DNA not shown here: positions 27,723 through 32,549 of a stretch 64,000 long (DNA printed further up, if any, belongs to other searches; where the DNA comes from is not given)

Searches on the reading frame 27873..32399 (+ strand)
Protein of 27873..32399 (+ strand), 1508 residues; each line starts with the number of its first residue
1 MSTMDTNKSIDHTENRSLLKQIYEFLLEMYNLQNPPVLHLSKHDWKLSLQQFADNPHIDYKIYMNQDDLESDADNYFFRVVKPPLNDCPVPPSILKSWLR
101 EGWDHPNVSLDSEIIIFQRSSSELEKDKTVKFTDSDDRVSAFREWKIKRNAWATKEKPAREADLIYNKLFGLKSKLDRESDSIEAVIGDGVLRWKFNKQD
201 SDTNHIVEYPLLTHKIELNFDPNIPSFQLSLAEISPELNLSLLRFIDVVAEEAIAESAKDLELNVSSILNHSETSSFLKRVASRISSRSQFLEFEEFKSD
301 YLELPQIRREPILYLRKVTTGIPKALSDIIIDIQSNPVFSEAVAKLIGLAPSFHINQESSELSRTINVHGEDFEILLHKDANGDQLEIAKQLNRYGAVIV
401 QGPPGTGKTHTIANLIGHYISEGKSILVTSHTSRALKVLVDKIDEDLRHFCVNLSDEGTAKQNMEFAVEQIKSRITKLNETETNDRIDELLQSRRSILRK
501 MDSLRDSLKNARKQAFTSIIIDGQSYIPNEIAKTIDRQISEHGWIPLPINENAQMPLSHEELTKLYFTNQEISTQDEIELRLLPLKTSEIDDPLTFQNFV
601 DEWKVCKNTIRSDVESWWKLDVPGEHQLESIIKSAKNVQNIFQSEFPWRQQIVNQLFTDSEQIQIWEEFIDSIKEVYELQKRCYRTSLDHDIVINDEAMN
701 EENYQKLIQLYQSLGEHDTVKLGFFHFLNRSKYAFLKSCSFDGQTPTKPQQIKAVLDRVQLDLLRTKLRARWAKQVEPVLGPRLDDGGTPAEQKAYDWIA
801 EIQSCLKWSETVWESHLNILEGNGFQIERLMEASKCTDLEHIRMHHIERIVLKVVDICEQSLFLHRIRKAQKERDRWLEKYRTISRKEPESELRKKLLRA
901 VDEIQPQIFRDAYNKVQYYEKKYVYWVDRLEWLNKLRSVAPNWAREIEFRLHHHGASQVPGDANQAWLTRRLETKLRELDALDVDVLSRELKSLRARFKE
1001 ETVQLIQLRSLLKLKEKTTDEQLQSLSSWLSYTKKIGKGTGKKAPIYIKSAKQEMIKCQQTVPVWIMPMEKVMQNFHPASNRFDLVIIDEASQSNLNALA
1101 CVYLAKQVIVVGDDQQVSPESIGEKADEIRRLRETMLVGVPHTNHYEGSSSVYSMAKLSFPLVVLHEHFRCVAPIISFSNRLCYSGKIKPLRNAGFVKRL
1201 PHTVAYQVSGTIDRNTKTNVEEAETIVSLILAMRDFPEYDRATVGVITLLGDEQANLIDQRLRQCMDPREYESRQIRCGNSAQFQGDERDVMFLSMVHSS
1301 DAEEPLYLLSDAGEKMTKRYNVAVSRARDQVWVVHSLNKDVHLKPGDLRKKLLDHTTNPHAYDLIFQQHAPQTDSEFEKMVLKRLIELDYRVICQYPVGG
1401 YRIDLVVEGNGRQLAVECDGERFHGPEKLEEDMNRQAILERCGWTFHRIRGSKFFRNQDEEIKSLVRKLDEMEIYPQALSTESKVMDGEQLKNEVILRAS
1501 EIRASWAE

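Call 5: search_protein_families(library=pfam, proteins=[window:27873-32399:+], max_evalue=0.01)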
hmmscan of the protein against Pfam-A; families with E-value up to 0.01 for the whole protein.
window:27873-32399:+ (1508 aa): 15 families
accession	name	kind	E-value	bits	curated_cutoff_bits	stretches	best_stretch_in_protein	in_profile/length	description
PF18741.7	MTES_1575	-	1.2e-30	105.9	38.2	1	1377-1469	1-96/96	REase_MTES_1575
PF13087.12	AAA_12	-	3.4e-17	63.1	27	1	1160-1334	15-191/195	AAA domain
PF13086.12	AAA_11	-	1.7e-14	54.7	27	2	384-507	5-146/257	AAA domain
PF13604.12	AAA_30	-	1.6e-11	44.8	27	1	382-444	3-67/191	AAA domain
PF13245.12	AAA_19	-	1.9e-11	44.7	25.1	1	387-448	3-66/134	AAA domain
PF20720.3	nSTAND3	-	1.8e-07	31.5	27.2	1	388-526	10-140/155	Novel STAND NTPase 3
PF04480.18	DUF559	-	4.5e-07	30.2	20.6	1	1388-1468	31-107/109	Protein of unknown function (DUF559)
PF09848.15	SLFN-g3_helicase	-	8.3e-07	29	24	0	1067-1174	64-164/354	Schlafen group 3, DNA/RNA helicase domain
PF05127.21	NAT10_TcmA_helicase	-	2.1e-05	24.9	22.7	1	400-478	2-80/176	RNA cytidine acetyltransferase NAT10/TcmA, helicase domain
PF00580.27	UvrD-helicase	-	2.1e-05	24.8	23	1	394-529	12-136/271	UvrD/REP helicase N-terminal domain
PF01443.25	Viral_helicase1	-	5.5e-05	23.5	21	0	1076-1120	50-100/228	Viral superfamily 1 RNA helicase core domain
PF04851.21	ResIII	-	0.00032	21.1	22.5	1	393-522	21-132/164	Type III restriction enzyme, res subunit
PF13401.12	AAA_22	-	0.00082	20.1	27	1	396-496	6-84/130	AAA domain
PF13191.12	AAA_16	-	0.0011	19.9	32.6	1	394-522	23-139/167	AAA ATPase domain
PF00270.35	DEAD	-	0.0013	18.9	26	0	384-455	3-77/167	DEAD/DEAH box helicase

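Call 6: search_protein_families(library=padloc, proteins=[window:27873-32399:+], max_evalue=0.01)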
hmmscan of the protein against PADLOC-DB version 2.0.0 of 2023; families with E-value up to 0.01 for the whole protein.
window:27873-32399:+ (1508 aa): 11 families
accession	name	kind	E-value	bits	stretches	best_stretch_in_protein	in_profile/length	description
PDLC05009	PDC-S37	-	5.2e-70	234.6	1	357-1481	270-1350/1550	-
PDLC03924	MkoC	-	4.1e-40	135.8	1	1074-1339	662-946/1136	-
PDLC02194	Hhe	-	1.3e-35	120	2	1063-1474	1361-1785/1911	-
PDLC03920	MkoA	-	1.1e-31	108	2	1081-1336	790-1075/1112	-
PDLC03921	MkoA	-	6.8e-25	85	3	349-492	993-1148/1607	-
PDLC03802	RTasHel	-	9.4e-08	29.3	1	379-445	4-71/675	DRT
PDLC04140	mad8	-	1.4e-06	26.1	1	384-501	16-146/314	mads_8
PDLC02895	DpdJ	-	1.1e-05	20.4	1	1077-1120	187-234/2112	DpdJ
PDLC04173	GajB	-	0.00024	18.2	1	391-443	5-56/471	-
PDLC04476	PDC-M16A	-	0.00036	17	1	397-446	27-76/691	-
PDLC01439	typeIV_DinG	-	0.0048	13.6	0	387-453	26-86/575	CAS-IV-A; associated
